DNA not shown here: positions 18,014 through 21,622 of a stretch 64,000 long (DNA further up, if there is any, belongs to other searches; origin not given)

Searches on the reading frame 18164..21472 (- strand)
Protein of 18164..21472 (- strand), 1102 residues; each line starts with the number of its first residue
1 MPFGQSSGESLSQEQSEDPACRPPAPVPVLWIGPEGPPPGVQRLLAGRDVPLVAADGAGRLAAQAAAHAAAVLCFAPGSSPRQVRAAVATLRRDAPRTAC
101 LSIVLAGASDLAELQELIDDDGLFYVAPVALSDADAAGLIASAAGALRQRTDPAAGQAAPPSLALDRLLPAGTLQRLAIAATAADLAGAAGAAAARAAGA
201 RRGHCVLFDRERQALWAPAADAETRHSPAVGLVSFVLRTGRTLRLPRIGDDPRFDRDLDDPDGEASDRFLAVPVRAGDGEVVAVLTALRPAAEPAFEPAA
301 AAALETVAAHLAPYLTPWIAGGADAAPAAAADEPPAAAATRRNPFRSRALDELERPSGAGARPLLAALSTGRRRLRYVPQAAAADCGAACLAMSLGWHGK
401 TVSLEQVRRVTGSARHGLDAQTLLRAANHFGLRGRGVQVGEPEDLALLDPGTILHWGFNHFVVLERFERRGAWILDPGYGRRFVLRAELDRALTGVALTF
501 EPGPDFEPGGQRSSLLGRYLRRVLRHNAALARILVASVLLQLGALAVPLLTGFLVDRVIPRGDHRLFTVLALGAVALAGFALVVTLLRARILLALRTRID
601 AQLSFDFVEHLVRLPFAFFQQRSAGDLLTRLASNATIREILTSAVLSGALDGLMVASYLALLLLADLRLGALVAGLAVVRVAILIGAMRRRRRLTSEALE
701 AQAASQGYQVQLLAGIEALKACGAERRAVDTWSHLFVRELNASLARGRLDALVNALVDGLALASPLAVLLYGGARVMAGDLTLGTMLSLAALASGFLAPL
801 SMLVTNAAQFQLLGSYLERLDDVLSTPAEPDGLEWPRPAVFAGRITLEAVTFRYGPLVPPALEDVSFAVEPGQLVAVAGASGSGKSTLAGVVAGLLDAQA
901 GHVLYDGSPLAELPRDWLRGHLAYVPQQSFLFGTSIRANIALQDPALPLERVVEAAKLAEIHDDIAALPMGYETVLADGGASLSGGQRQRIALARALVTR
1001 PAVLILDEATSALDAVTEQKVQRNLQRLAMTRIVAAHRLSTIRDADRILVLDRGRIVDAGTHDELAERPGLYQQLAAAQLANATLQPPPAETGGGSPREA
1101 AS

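Call 12: search_protein_families(library=pfam, proteins=[window:18164-21472:-], max_evalue=0.01)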
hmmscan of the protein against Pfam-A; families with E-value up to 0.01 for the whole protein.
window:18164-21472:- (1102 aa): 4 families
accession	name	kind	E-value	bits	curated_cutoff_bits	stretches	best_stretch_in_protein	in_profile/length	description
PF00005.33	ABC_tran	-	1.3e-31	110.5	25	1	862-1011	1-137/137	ABC transporter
PF00664.28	ABC_membrane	-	7e-31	108.3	28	1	533-800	4-274/274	ABC transporter transmembrane region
PF03412.21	Peptidase_C39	-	3e-24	85.8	22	1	376-504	3-132/133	Peptidase C39 family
PF02463.25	SMC_N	-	9e-05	22.4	40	1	982-1049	136-209/220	RecF/RecN/SMC N terminal domain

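Call 13: search_protein_families(library=ncbifam, proteins=[window:18164-21472:-], max_evalue=0.1)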
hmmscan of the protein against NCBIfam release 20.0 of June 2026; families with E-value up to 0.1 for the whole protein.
window:18164-21472:- (1102 aa): 192 families (the best 25 are shown)
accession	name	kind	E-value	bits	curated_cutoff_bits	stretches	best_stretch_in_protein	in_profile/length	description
TIGR03796.1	NHLM_micro_ABC1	equivalog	2.7e-196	654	853.3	1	378-1075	5-708/710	NHLP family bacteriocin export ABC transporter peptidase/permease/ATPase subunit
TIGR03797.1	NHLM_micro_ABC2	equivalog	2.5e-135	452.6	709.4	1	393-1080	6-686/686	NHLP bacteriocin export ABC transporter permease/ATPase subunit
TIGR01846.1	type_I_sec_HlyB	subfamily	7.9e-131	437.6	725.55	1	389-1079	3-692/694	type I secretion system permease/ATPase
TIGR03375.1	type_I_sec_LssB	subfamily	3.1e-109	366.2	693.1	1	389-1066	5-689/696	type I secretion system permease/ATPase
TIGR01193.1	bacteriocin_ABC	subfamily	3.9e-107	359.5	523.85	1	383-1076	4-706/708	peptide cleavage/export ABC transporter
TIGR02204.1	MsbA_rel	hypoth_equivalog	2.7e-94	316.9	780.4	1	521-1080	11-576/576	ABC transporter, permease/ATP-binding protein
TIGR02203.1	MsbA_lipidA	equivalog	2.5e-89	300.3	602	1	527-1080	10-570/572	lipid A export permease/ATP-binding protein MsbA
TIGR00958.1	3a01208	subfamily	4.9e-82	276.3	874.6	1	512-1075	145-710/711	antigen peptide transporter 2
NF010178.0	PRK13657.1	equivalog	7.6e-82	275.6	733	1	518-1080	9-571/588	glucan ABC transporter ATP-binding protein/ permease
NF052233.1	CphA_assoc_ABC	equivalog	1.1e-81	275.4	880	1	540-1084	192-748/766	cyanophycin metabolism-associated ABC transporter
TIGR01842.1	type_I_sec_PrtD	subfamily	2.7e-81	273.8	510.15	1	527-1066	5-541/544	type I secretion system permease/ATPase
NF045513.1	HepA_fam_ABC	equivalog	1e-79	268.6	725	1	591-1071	118-601/610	heterocyst formation ABC transporter subunit HepA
NF008381.0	PRK11176.1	equivalog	2e-75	254.3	867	1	534-1081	28-581/582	lipid A ABC transporter ATP-binding protein/permease MsbA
NF008055.0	PRK10789.1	equivalog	2.3e-71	241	845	1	516-1087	7-579/590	SmdA family multidrug ABC transporter permease/ATP-binding protein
TIGR01192.1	chvA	subfamily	4.5e-60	203.9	585.4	1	518-1076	9-567/585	glucan export ABC transporter ATP-binding protein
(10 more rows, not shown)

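Call 34: search_solved_structures(query=window:18164-21472:-, show_alignments=1)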
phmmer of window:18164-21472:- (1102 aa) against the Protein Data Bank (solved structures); distinct sequences matched with E-value up to 0.001: 588 (the best 60 are shown).
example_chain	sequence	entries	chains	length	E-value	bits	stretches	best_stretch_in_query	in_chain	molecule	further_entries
4f4c_A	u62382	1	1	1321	1.2e-105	358.1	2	593-1081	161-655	Multidrug resistance protein pgp-1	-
9ody_A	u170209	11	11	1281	3.4e-104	353.3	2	605-1081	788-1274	ATP-binding cassette, sub-family B (MDR/TAP), member 4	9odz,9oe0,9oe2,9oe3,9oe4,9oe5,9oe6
8gmg_A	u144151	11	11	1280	4.3e-104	352.9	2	570-1080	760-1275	ATP-dependent translocase ABCB1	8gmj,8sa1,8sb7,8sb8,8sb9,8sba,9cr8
9oe1_A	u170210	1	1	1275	4.7e-104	352.8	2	605-1081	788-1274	ATP-binding cassette, sub-family B (MDR/TAP), member 4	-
6qex_A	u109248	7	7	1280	4.9e-104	352.8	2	570-1080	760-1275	Multidrug resistance protein 1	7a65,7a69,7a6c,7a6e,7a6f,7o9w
8y6h_A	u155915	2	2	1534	6.8e-104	352.3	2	570-1081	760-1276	ATP-dependent translocase ABCB1,mNeonGreen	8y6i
8sa0_A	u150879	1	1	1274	1e-103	351.7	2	570-1077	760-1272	ATP-dependent translocase ABCB1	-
6c0v_A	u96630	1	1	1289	2.3e-103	350.5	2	570-1080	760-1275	Multidrug resistance protein 1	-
6fn1_A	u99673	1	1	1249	3.5e-103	349.9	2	604-1079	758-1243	Human-mouse chimeric ABCB1 (ABCBHM)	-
6fn4_A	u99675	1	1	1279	3.9e-103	349.8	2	604-1079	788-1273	Apo form of Human-mouse chimeric ABCB1 (ABCB1HM) in complex with Antigen binding fragment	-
36cg_U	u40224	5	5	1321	4.6e-103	349.5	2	593-1079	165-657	Bile salt export pump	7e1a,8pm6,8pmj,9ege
7zka_A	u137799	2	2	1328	4.9e-103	349.4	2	604-1095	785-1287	ATP-dependent translocase ABCB1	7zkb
6ujt_A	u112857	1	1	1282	5.9e-103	349.2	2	604-1080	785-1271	ATP-dependent translocase ABCB1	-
6ujp_A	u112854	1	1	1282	6.1e-103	349.1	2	604-1080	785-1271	ATP-dependent translocase ABCB1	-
7niu_A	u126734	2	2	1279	6.2e-103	349.1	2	621-1081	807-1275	Isoform 2 of Phosphatidylcholine translocator ABCB4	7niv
4ry2_A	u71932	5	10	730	3.3e-90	307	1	378-1074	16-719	ABC-type bacteriocin transporter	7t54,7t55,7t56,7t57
8hf7_A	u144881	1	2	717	1.4e-88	301.6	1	373-1075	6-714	Competence factor transporting ATP-binding protein/permease ComA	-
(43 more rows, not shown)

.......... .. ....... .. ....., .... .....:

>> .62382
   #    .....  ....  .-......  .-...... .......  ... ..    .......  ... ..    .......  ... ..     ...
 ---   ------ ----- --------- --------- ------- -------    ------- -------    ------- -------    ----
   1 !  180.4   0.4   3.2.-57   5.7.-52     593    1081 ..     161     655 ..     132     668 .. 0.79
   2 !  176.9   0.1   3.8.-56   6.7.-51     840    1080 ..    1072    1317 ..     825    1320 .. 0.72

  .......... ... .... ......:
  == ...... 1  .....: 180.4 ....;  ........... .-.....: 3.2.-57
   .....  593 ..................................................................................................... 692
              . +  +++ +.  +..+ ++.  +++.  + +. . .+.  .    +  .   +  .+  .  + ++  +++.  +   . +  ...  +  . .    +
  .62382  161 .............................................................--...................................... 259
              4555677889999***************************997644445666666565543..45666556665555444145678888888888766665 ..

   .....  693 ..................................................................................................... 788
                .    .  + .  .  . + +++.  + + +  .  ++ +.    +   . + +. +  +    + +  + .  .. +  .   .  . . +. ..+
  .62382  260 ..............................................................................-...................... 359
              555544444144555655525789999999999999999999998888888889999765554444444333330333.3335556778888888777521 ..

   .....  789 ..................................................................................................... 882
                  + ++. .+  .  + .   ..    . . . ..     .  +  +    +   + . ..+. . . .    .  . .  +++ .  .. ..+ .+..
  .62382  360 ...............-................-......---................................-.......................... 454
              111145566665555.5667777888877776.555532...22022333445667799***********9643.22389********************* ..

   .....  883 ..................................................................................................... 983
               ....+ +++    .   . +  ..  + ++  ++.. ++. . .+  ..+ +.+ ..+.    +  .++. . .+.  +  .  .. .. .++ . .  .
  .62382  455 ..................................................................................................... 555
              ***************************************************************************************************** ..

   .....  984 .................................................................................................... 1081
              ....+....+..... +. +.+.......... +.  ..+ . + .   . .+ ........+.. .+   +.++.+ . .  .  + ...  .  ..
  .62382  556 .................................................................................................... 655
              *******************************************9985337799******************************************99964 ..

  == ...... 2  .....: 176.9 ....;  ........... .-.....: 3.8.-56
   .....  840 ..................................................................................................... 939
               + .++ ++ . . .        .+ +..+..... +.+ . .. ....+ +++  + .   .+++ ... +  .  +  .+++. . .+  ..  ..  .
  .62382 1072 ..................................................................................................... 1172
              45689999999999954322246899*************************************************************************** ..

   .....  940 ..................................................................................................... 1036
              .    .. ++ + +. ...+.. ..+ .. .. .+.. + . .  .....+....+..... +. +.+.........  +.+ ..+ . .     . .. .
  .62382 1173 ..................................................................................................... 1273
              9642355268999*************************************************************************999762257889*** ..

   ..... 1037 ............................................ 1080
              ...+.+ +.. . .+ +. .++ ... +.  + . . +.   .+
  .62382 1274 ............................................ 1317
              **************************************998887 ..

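Call 46: search_protein_families(library=pfam, proteins=[window:18164-21472:-], max_evalue=0.001)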
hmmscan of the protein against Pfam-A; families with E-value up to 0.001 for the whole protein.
window:18164-21472:- (1102 aa): 4 families
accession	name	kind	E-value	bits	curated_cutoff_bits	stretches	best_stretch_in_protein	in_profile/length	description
PF00005.33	ABC_tran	-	1.3e-31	110.5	25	1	862-1011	1-137/137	ABC transporter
PF00664.28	ABC_membrane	-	7e-31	108.3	28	1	533-800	4-274/274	ABC transporter transmembrane region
PF03412.21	Peptidase_C39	-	3e-24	85.8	22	1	376-504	3-132/133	Peptidase C39 family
PF02463.25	SMC_N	-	9e-05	22.4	40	0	982-1049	136-209/220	RecF/RecN/SMC N terminal domain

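Call 55: find_homologous_proteins(query=window:18164-21472:-, max_evalue=1e-50)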
Query window:18164-21472:- (1102 aa): 140 proteins with E <= 1e-50 among 8000 candidates; the best 120 are listed.
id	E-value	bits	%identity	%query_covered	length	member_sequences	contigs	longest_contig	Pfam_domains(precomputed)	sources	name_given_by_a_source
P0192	0.0e+0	2334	100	100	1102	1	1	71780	PF00005.34,PF03412.22,PF00664.29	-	-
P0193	0.0e+0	1730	78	98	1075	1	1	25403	PF01590.33,PF00005.34,PF03412.22,PF00664.29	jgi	jgi:ABC-type bacteriocin/lantibiotic exporter with double-glycine peptidase domain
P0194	0.0e+0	1710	77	98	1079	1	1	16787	PF13185.13,PF01590.33,PF00005.34,PF03412.22,PF02463.26,PF00664.29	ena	-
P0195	0.0e+0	1554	76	91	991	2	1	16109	PF13185.13,PF00005.34,PF03412.22,PF02463.26,PF00664.29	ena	-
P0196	0.0e+0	1512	74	92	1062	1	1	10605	PF13185.13,PF00005.34,PF03412.22,PF00664.29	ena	-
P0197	0.0e+0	1443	67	95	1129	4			PF13185.13,PF00005.34,PF03412.22,PF00664.29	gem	-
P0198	0.0e+0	1437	66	97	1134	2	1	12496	PF13185.13,PF01590.33,PF00005.34,PF03412.22,PF00664.29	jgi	-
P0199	0.0e+0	1406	64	99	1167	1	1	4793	PF00005.34,PF03412.22,PF00664.29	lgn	-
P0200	0.0e+0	1401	65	96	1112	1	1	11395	PF13185.13,PF01590.33,PF00005.34,PF03412.22,PF00664.29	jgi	-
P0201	0.0e+0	1395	66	95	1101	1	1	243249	PF13185.13,PF01590.33,PF00005.34,PF13492.13,PF03412.22,PF00664.29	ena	-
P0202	0.0e+0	1376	65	96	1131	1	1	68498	PF13185.13,PF01590.33,PF00005.34,PF03412.22,PF00664.29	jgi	-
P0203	0.0e+0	1365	63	96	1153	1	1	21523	PF13185.13,PF01590.33,PF00005.34,PF03412.22,PF00664.29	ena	-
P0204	0.0e+0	1282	76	69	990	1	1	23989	PF00005.34,PF03412.22,PF00664.29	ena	-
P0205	0.0e+0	1233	75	71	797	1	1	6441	PF00005.34,PF03412.22,PF00664.29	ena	-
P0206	0.0e+0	1217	72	75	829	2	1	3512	PF13185.13,PF01590.33,PF00005.34,PF03412.22,PF00664.29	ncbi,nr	ncbi:MAG TPA: peptidase domain-containing ABC transporter, partial [Thermoanaerobaculia bacterium]|n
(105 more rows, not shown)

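Call 56: find_encoding_contigs(protein=P0193, flank=10000, max_places=2)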
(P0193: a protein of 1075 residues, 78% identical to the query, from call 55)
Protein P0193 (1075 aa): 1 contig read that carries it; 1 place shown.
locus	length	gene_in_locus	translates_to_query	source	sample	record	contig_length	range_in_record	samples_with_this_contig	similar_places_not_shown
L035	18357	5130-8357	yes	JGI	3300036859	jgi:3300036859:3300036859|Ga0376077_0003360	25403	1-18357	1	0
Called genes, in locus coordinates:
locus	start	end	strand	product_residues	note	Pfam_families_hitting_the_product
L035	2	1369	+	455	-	?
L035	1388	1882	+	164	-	PF01242:PTPS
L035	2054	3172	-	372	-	PF13506:Glyco_transf_21 (weak), PF13641:Glyco_tranf_2_3, PF00535:Glycos_transf_2, PF13632:Glyco_trans_2_3 (faint)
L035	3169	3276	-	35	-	-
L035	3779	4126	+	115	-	PF13545:HTH_Crp_2 (faint), PF25212:HVO_A0114 (faint), PF01022:HTH_5, PF01047:MarR (weak), PF08279:HTH_11 (weak), PF12802:MarR_2 (weak), PF13412:HTH_24 (weak)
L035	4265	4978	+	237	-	PF13483:Lactamase_B_3, PF00753:Lactamase_B, PF12706:Lactamase_B_2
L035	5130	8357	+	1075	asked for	PF01590:GAF, PF03412:Peptidase_C39, PF00664:ABC_membrane, PF00005:ABC_tran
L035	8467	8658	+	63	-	-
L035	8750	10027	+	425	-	PF05147:LANC_like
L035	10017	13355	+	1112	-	PF04738:Lant_dehydr_N, PF14028:Lant_dehydr_C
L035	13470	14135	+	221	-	PF01325:Fe_dep_repress, PF02742:Fe_dep_repr_C, PF04023:FeoA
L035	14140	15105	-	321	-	PF00494:SQS_PSY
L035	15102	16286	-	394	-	PF00557:Peptidase_M24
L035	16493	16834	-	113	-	PF00076:RRM_1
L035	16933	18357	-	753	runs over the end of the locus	PF13174:TPR_6 (faint), PF13432:TPR_16 (faint), PF01464:SLT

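Call 57: find_encoding_contigs(protein=P0201, flank=10000, max_places=2)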
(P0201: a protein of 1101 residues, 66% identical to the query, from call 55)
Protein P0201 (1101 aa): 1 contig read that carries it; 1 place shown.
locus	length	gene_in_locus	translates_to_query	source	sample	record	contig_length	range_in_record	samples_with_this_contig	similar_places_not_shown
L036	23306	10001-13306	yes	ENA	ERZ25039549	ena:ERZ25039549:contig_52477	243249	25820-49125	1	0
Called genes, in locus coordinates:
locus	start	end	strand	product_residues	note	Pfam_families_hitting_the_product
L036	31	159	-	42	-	-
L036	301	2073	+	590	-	PF06537:DHOR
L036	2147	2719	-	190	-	PF05736:OprF (weak), PF13505:OMP_b-brl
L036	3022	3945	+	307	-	PF00486:Trans_reg_C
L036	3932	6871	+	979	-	PF00486:Trans_reg_C, PF13424:TPR_12 (faint), PF07719:TPR_2 (faint), PF14559:TPR_19 (faint), PF17874:TPR_MalT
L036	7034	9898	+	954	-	PF00486:Trans_reg_C, PF07719:TPR_2 (faint), PF13181:TPR_8 (faint), PF14559:TPR_19 (weak), PF25058:ARM_TT21 (faint), PF00515:TPR_1 (faint), PF17874:TPR_MalT, PF13424:TPR_12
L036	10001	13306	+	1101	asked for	PF01590:GAF, PF13185:GAF_2, PF13492:GAF_3 (weak), PF03412:Peptidase_C39, PF00664:ABC_membrane, PF00005:ABC_tran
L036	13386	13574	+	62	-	PF28317:Lant_leader_dom (weak)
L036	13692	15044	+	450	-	PF05147:LANC_like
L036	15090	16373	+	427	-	PF05147:LANC_like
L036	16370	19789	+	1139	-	PF04738:Lant_dehydr_N, PF14028:Lant_dehydr_C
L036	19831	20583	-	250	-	PF00106:adh_short, PF01370:Epimerase (weak), PF08659:KR, PF13561:adh_short_C2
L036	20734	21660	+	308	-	PF06719:AraC_N, PF00165:HTH_AraC (faint), PF12833:HTH_18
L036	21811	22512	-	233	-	PF00106:adh_short, PF08659:KR, PF13561:adh_short_C2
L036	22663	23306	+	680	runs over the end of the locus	PF00486:Trans_reg_C, PF13428:TPR_14 (faint), PF07719:TPR_2 (faint), PF17874:TPR_MalT (faint), PF14559:TPR_19, PF13424:TPR_12 (weak)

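Call 67: search_protein_families(library=pfam, proteins=[P0193], max_evalue=1)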
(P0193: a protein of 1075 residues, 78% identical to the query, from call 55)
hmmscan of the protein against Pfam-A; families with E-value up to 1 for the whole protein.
P0193 (1075 aa): 16 families
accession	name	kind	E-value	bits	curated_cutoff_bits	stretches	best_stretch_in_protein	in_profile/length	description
PF00005.33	ABC_tran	-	9.9e-34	117.3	25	1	845-994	1-137/137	ABC transporter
PF00664.28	ABC_membrane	-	2.5e-32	113.1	28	1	519-783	7-274/274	ABC transporter transmembrane region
PF03412.21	Peptidase_C39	-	2.7e-24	85.9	22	1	358-486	2-131/133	Peptidase C39 family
PF01590.32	GAF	-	3.1e-09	37.9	22.4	1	176-295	12-130/133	GAF domain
PF13185.12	GAF_2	-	3.4e-05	24.5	28.6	1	170-295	8-132/136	GAF domain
PF13191.12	AAA_16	-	0.0016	19.4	32.6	1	854-998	24-147/167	AAA ATPase domain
PF02463.25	SMC_N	-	0.0026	17.6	40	1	965-1030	136-207/220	RecF/RecN/SMC N terminal domain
PF13555.12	AAA_29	-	0.0027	17.9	27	1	847-883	14-50/61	P-loop containing region of AAA domain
PF20703.3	nSTAND1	-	0.0072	16.4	27.1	1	855-879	33-55/379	Novel STAND NTPase 1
PF13481.12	AAA_25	-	0.027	14.5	27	0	854-872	32-50/195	AAA domain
PF13401.12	AAA_22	-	0.032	15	27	1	856-910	6-33/130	AAA domain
PF09818.15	ABC_ATPase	-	0.11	12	23.2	1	943-1000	136-192/283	P-loop domain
PF00004.35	AAA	-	0.15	12.9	21.2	0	860-879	3-22/131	ATPase family associated with various cellular activities (AAA)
PF13304.12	AAA_21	-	0.18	12.3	27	1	857-888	1-34/304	AAA domain, putative AbiEii toxin, Type IV TA system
PF13671.12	AAA_33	-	0.25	12.1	27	1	857-873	1-17/143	AAA domain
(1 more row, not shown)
